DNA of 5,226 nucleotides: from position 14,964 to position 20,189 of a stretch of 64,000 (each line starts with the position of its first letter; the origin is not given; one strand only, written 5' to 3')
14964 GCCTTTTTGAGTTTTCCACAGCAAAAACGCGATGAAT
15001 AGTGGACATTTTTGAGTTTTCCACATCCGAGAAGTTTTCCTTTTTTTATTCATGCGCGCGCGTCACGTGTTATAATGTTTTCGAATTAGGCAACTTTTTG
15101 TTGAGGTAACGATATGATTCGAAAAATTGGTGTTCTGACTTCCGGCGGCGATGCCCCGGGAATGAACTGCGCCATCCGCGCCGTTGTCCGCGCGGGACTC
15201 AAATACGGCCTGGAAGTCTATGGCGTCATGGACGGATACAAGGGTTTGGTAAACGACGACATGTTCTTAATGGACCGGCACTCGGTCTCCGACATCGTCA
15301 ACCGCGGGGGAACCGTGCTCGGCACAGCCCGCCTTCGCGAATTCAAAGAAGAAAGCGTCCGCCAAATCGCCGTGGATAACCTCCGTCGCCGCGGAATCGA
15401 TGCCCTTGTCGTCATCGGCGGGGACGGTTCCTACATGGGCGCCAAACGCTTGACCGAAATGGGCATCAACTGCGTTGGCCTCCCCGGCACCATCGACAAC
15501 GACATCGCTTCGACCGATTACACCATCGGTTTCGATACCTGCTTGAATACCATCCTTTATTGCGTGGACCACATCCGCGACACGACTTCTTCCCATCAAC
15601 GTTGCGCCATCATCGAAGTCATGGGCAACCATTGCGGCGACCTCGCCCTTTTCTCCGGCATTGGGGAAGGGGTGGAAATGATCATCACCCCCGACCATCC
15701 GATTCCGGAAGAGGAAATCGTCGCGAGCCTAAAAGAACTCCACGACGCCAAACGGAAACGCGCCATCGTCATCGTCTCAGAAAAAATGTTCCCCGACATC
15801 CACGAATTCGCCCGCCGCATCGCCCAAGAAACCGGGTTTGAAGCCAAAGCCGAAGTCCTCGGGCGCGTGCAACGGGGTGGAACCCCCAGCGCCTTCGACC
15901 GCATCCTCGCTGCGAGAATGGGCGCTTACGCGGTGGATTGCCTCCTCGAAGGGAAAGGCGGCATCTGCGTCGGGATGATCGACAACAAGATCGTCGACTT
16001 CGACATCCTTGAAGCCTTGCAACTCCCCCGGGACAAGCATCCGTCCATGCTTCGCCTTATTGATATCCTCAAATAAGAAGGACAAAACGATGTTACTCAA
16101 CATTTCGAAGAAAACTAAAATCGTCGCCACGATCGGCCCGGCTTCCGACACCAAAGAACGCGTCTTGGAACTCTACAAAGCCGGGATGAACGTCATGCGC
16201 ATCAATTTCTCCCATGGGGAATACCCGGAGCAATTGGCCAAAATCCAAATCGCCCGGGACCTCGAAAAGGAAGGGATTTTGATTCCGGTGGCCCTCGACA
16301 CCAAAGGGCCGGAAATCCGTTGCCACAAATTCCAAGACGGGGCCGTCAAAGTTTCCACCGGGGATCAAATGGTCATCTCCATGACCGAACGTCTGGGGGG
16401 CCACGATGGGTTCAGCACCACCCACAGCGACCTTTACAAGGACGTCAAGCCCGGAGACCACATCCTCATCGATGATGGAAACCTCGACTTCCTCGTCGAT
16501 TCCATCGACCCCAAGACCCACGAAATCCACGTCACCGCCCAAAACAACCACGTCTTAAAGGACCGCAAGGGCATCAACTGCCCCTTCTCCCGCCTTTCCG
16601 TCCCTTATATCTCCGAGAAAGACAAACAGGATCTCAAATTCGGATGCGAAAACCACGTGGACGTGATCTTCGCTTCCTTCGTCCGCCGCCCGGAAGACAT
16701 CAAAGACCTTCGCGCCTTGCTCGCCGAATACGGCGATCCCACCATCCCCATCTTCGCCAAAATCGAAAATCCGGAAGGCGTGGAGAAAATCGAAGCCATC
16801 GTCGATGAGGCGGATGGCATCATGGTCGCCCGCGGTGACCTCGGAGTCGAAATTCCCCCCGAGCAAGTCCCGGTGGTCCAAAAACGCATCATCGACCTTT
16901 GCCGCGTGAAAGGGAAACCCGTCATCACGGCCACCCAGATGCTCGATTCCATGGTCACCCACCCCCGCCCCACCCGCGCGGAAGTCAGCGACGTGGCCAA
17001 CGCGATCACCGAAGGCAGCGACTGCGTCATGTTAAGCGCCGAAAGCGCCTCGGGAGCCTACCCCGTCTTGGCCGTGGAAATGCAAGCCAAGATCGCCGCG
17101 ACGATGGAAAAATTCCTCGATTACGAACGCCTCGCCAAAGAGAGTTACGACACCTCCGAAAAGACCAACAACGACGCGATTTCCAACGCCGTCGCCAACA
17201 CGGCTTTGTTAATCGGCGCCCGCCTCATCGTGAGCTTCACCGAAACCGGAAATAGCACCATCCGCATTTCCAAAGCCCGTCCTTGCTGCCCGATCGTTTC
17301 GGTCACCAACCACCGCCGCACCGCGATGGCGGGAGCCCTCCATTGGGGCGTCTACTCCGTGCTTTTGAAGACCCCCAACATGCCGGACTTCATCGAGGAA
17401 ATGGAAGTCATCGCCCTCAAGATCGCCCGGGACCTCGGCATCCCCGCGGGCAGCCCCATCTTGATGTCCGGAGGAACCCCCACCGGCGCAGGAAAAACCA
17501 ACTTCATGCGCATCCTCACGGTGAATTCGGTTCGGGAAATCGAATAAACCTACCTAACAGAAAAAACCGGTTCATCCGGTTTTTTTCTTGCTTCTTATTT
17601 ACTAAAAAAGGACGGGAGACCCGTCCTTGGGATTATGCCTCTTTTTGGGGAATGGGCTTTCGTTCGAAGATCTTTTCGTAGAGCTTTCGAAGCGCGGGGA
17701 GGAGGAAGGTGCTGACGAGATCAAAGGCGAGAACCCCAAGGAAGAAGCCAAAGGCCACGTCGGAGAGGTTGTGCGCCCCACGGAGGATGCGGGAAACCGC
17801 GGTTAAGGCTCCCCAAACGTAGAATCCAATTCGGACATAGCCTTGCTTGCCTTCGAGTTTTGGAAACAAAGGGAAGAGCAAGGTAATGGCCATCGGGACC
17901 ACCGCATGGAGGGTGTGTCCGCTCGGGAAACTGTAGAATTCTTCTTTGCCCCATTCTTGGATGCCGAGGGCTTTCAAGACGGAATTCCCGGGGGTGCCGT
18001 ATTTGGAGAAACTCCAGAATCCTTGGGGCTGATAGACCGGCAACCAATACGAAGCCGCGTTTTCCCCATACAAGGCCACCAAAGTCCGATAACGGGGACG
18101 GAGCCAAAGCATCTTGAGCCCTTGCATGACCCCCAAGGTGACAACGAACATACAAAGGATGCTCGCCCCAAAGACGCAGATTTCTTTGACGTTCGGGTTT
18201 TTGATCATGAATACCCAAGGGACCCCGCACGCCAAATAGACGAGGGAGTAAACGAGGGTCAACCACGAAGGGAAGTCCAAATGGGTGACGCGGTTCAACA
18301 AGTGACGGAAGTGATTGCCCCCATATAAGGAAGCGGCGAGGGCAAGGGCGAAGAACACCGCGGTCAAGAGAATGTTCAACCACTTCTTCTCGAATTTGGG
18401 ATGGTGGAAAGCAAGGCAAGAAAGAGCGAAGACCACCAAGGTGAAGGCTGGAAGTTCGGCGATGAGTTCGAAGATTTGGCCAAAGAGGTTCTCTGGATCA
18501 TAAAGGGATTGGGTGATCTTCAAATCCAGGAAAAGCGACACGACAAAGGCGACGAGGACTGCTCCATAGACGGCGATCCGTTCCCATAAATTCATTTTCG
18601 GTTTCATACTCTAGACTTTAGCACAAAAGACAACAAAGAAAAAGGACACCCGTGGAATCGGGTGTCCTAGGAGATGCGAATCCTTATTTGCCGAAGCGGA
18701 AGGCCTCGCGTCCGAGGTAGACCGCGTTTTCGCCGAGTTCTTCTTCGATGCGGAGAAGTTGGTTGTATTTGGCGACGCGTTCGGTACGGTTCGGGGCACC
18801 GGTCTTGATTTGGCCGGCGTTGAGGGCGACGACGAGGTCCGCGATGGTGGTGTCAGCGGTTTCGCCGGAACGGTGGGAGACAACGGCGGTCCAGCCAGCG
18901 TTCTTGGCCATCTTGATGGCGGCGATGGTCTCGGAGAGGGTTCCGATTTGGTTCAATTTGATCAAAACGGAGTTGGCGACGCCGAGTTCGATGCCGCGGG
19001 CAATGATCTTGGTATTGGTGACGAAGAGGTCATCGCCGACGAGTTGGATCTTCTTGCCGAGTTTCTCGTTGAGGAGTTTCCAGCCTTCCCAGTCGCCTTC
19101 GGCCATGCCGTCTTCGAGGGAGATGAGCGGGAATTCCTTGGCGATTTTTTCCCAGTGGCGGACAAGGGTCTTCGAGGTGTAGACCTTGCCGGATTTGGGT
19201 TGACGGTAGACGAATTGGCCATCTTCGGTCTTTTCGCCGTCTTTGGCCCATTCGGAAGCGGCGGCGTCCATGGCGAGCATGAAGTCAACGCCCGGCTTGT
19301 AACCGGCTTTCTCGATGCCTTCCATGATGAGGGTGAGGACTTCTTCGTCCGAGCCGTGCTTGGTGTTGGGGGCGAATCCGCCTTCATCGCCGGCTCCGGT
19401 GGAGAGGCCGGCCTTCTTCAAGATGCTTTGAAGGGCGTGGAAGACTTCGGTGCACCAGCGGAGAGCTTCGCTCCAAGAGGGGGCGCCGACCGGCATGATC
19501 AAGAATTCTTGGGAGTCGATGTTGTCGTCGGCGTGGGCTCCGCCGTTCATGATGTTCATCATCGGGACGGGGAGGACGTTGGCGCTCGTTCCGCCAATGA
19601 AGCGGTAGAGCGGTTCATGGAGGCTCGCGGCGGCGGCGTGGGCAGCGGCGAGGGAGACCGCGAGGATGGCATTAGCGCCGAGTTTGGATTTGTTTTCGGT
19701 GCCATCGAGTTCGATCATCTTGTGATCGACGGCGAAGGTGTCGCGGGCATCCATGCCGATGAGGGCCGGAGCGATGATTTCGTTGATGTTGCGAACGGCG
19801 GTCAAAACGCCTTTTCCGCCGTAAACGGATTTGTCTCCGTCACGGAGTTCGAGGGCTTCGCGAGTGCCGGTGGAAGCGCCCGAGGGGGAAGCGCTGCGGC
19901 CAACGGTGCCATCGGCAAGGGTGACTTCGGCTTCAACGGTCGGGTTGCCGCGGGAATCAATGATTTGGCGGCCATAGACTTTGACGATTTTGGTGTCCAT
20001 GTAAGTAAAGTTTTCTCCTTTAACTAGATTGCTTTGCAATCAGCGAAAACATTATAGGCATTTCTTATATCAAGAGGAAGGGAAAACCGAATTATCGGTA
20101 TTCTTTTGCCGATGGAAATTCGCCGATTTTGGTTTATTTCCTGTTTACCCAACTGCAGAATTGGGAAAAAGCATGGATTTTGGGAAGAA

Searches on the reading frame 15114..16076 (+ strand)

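Call 72: search_protein_families(library=pfam, proteins=[window:15114-16076:+], max_evalue=0.00001)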
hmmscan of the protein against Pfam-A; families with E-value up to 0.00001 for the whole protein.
window:15114-16076:+ (320 aa): 1 family
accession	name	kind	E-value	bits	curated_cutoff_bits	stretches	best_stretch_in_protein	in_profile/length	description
PF00365.25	PFK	-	2.6e-107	358.7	30.9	1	4-277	1-277/277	Phosphofructokinase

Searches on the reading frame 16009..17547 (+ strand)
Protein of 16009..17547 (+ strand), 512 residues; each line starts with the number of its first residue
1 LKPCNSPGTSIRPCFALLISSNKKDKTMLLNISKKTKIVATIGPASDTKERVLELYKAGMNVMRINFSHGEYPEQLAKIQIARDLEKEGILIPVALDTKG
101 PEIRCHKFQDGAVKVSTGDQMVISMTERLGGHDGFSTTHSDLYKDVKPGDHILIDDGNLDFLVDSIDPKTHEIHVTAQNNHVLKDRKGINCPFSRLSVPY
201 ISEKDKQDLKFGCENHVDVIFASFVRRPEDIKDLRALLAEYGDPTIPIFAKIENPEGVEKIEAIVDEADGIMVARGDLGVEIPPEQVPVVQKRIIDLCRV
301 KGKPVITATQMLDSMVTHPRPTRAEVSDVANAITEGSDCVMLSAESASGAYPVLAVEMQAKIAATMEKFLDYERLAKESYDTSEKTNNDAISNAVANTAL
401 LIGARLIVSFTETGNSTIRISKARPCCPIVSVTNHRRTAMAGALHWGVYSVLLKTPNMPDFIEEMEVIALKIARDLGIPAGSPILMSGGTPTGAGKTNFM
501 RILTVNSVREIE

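Call 72: search_protein_families(library=pfam, proteins=[window:16009-17547:+], max_evalue=0.00001)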
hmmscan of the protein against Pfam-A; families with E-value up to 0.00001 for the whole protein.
window:16009-17547:+ (512 aa): 2 families
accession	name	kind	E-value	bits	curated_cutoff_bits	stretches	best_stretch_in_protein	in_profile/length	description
PF00224.27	PK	-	5.3e-123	410.7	30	1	34-356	2-328/328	Pyruvate kinase, barrel domain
PF02887.21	PK_C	-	1.2e-23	83.8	28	1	389-503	1-114/114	Pyruvate kinase, alpha/beta domain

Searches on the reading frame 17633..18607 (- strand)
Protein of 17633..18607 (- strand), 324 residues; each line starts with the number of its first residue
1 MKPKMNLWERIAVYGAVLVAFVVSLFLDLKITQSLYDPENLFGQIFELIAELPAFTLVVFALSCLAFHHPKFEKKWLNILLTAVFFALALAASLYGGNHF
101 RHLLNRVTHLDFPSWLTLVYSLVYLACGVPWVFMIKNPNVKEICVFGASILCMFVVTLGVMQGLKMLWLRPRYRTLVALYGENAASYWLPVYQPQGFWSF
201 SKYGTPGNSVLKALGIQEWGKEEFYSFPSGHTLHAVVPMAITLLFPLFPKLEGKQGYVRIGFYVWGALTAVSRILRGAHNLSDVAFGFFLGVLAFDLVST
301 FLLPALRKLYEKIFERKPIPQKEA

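Call 72: search_protein_families(library=pfam, proteins=[window:17633-18607:-], max_evalue=0.00001)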
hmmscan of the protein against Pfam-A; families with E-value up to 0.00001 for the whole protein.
window:17633-18607:- (324 aa): 1 family
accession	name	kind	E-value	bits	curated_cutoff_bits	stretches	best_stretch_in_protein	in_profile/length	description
PF01569.27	PAP2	-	5.5e-13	49.2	27.2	1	150-298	5-121/130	PAP2 superfamily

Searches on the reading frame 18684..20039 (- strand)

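Call 72: search_protein_families(library=pfam, proteins=[window:18684-20039:-], max_evalue=0.00001)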
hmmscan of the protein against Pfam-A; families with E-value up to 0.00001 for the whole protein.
window:18684-20039:- (451 aa): 2 families
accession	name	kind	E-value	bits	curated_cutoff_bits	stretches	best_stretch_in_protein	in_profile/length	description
PF00113.28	Enolase_C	-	4.3e-124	414.1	21.5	1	154-447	2-293/296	Enolase, C-terminal TIM barrel domain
PF03952.21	Enolase_N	-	7.9e-58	194.7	35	1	18-148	1-131/131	Enolase, N-terminal domain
